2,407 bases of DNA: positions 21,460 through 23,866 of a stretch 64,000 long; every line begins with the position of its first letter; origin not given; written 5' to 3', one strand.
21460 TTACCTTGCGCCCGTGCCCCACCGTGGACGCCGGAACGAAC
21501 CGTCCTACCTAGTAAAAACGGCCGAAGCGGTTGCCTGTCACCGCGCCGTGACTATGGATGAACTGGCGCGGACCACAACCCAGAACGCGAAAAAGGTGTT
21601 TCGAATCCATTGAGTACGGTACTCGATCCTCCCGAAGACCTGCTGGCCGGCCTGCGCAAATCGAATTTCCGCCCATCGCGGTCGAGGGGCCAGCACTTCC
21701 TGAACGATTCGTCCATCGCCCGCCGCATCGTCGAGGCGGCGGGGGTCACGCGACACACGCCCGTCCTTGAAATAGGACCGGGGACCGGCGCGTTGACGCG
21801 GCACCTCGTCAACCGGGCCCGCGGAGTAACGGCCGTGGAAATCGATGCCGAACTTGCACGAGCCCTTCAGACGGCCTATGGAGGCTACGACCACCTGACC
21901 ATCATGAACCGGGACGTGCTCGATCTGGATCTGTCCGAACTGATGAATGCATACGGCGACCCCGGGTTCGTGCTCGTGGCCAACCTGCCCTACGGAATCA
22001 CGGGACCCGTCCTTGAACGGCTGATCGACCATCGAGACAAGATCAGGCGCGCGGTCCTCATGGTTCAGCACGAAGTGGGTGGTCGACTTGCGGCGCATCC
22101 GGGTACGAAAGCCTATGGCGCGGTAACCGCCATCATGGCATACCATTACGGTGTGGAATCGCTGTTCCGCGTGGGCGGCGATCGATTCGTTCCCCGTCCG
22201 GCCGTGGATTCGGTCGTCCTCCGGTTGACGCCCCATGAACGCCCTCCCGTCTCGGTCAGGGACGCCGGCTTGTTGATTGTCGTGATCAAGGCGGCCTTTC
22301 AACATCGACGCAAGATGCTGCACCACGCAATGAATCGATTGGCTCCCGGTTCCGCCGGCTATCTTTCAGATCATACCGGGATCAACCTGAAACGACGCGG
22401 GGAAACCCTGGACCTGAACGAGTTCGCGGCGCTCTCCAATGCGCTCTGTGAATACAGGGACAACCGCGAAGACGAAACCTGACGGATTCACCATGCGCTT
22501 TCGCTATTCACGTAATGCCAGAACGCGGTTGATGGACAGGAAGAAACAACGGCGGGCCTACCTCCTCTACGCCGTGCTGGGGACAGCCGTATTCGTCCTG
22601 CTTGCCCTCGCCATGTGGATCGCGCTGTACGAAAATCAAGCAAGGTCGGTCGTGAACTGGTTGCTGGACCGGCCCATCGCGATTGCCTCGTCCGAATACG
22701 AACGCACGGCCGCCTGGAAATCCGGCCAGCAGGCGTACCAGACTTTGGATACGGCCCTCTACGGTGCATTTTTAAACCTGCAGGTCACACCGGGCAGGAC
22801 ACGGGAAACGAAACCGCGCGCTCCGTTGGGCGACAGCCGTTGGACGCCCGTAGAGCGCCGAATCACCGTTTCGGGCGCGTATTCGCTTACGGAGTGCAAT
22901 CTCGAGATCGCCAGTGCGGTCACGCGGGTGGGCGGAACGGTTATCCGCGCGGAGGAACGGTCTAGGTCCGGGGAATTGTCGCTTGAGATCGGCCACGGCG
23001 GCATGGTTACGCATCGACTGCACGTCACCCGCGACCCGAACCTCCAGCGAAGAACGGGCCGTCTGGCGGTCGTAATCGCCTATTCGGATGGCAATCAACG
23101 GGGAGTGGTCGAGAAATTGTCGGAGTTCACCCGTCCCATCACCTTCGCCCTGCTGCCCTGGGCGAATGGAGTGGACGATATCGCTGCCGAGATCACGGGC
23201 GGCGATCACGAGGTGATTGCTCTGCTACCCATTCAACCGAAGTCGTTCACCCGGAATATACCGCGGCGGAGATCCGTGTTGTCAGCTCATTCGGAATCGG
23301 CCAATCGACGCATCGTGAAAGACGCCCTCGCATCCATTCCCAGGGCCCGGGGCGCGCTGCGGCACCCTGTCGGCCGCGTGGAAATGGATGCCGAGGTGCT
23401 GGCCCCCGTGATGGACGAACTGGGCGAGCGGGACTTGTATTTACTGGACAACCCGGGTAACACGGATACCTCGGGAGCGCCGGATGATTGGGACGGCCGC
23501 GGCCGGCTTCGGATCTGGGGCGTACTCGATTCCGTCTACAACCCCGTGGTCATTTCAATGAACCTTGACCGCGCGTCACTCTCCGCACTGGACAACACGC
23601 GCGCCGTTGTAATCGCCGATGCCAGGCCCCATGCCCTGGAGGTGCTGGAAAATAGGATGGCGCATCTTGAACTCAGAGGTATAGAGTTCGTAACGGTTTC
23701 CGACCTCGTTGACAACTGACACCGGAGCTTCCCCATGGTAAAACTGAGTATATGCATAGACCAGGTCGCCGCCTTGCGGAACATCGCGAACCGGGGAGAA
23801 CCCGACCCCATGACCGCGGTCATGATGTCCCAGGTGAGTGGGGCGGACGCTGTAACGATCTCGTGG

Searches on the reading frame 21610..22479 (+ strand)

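Call 9: search_protein_families(library=pfam, proteins=[window:21610-22479:+])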
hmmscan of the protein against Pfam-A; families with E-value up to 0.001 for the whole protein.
window:21610-22479:+ (290 aa): 3 families
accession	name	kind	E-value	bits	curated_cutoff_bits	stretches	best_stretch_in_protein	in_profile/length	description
PF00398.26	RrnaAD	-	1.3e-54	185.5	24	1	24-277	6-259/263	Ribosomal RNA adenine dimethylase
PF13649.12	Methyltransf_25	-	7.6e-05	23.8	27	1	52-109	1-61/97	Methyltransferase domain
PF08242.18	Methyltransf_12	-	0.00049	21.2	30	0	53-110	1-60/98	Methyltransferase domain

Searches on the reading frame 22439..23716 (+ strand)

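Call 10: search_protein_families(library=pfam, proteins=[window:22439-23716:+])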
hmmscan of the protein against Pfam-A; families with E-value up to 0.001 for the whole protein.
window:22439-23716:+ (426 aa): 1 family
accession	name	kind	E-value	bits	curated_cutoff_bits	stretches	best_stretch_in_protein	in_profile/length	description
PF04748.18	Polysacc_deac_2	-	8.2e-28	97.4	27.5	1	218-424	7-212/212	Divergent polysaccharide deacetylase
